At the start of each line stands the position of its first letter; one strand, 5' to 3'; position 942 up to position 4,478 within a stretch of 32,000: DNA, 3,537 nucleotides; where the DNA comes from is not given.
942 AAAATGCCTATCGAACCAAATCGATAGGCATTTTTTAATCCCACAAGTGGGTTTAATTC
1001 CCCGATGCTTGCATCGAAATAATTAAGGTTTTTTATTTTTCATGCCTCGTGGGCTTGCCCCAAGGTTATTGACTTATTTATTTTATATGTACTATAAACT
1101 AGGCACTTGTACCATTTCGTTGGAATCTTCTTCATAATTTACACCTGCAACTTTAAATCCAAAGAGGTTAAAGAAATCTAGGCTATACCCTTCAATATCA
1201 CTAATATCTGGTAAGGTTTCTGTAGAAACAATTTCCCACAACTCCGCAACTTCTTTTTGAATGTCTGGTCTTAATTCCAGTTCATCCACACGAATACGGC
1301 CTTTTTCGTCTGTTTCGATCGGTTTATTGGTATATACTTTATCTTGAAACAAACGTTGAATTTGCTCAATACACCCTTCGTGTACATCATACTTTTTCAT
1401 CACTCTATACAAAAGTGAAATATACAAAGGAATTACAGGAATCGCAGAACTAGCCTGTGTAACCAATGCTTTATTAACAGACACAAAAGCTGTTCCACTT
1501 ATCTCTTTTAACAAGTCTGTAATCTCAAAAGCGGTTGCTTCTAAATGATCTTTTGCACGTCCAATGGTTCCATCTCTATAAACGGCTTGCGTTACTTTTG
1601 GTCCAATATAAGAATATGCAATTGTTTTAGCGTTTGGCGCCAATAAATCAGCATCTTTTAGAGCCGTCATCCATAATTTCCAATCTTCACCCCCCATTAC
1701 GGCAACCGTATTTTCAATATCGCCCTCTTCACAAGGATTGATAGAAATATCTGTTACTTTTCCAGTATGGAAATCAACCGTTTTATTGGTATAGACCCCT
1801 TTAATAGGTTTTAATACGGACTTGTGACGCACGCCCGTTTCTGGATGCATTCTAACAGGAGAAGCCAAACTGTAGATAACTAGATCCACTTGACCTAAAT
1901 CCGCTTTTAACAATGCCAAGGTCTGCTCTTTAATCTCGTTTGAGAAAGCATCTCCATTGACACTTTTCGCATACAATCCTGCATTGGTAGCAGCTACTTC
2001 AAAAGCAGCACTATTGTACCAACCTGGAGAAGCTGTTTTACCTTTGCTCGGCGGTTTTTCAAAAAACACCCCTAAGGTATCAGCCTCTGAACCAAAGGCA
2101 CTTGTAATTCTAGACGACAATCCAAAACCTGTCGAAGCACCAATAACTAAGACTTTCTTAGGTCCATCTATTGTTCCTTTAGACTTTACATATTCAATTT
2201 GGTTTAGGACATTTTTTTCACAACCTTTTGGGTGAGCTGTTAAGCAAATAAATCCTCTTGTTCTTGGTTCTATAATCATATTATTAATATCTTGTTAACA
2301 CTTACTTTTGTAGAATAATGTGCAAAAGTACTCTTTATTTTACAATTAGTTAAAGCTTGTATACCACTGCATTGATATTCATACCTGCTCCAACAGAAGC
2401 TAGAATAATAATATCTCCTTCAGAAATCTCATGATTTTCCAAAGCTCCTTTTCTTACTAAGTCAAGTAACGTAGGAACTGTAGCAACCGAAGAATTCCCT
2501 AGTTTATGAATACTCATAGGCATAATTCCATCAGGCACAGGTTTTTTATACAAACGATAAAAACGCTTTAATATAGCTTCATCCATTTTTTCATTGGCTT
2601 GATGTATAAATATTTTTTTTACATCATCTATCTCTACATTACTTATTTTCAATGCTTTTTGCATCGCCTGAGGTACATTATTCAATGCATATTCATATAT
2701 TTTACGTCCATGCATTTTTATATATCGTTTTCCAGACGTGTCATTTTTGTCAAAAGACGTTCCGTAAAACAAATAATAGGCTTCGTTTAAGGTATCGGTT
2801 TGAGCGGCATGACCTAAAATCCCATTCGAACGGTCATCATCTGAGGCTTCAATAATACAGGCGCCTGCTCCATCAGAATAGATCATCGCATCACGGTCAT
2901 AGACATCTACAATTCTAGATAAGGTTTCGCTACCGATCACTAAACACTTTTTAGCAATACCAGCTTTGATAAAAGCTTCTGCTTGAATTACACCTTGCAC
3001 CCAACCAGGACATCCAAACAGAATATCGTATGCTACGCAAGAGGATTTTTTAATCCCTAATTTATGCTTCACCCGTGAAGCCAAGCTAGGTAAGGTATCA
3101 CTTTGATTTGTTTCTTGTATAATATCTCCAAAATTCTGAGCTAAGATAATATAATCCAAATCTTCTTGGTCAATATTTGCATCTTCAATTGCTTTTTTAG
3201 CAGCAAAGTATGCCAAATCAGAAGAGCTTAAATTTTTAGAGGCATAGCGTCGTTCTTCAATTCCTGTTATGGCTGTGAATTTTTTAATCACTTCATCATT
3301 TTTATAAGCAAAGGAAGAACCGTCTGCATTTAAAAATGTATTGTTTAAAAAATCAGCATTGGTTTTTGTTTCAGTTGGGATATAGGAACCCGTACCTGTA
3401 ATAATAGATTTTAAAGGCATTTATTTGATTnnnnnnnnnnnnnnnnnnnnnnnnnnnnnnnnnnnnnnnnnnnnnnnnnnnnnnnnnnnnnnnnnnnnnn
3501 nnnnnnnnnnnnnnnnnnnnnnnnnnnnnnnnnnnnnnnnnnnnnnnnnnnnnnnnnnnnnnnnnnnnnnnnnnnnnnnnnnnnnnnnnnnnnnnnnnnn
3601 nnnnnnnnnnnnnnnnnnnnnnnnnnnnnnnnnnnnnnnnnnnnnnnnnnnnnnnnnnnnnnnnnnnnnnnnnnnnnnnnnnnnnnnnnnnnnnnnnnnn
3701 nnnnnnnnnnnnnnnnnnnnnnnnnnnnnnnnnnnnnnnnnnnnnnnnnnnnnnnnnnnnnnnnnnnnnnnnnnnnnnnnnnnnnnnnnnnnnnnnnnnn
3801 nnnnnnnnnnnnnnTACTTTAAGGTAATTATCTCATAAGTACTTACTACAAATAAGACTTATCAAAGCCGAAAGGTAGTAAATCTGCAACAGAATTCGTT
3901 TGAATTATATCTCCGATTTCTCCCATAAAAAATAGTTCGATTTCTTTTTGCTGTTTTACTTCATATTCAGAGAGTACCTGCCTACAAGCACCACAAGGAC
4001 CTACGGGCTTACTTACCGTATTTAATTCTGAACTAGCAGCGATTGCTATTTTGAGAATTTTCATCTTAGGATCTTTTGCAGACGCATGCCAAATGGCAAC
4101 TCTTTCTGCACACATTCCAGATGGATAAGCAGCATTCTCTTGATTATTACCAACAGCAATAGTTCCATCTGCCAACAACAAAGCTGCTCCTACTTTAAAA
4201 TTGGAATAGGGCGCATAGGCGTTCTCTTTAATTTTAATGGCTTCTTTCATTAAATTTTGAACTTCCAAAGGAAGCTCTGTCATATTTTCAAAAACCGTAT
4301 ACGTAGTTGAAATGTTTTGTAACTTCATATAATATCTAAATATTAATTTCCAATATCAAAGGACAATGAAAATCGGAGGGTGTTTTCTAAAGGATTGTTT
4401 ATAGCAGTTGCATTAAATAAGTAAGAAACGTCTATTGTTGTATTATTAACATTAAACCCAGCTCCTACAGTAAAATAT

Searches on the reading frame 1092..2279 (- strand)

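Call 51: search_protein_families(library=pfam, proteins=[window:1092-2279:-], max_evalue=0.00001)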
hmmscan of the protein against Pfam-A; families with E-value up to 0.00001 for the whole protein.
window:1092-2279:- (395 aa): 3 families
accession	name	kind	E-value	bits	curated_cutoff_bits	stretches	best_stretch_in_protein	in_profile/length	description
PF12241.14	Enoyl_reductase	-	1.2e-108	362.3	22.1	1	81-316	1-236/236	Trans-2-enoyl-CoA reductase catalytic region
PF12242.14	Eno-Rase_NADH_b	-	1.9e-37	127.3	23.4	1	2-78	1-78/79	NAD(P)H binding domain of trans-2-enoyl-CoA reductase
PF07055.18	Eno-Rase_FAD_bd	-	2.1e-25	89.3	25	1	323-385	1-63/64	Enoyl reductase FAD binding domain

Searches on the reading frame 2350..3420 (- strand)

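Call 51: search_protein_families(library=pfam, proteins=[window:2350-3420:-], max_evalue=0.00001)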
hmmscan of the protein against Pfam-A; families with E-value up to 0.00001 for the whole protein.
window:2350-3420:- (356 aa): 3 families
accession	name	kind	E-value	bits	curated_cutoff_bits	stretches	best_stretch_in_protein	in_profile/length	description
PF08545.16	ACP_syn_III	-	1.4e-18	67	24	1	131-209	1-79/80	3-Oxoacyl-[acyl-carrier-protein (ACP)] synthase III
PF08541.16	ACP_syn_III_C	-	7e-15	55.4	26.6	1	259-355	3-89/90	3-Oxoacyl-[acyl-carrier-protein (ACP)] synthase III C terminal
PF00108.29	Thiolase_N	-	2.8e-12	47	26.4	1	52-177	9-125/260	Thiolase, N-terminal domain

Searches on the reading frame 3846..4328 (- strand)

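Call 51: search_protein_families(library=pfam, proteins=[window:3846-4328:-], max_evalue=0.00001)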
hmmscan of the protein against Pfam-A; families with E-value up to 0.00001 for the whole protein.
window:3846-4328:- (160 aa): 2 families
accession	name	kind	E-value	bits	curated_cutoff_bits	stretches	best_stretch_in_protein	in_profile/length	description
PF00383.29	dCMP_cyt_deam_1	-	2.7e-18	66.2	25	1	24-126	5-97/102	Cytidine and deoxycytidylate deaminase zinc-binding region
PF08211.18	dCMP_cyt_deam_2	-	9.3e-11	42.5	25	1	12-100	30-118/130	Cytidine and deoxycytidylate deaminase zinc-binding region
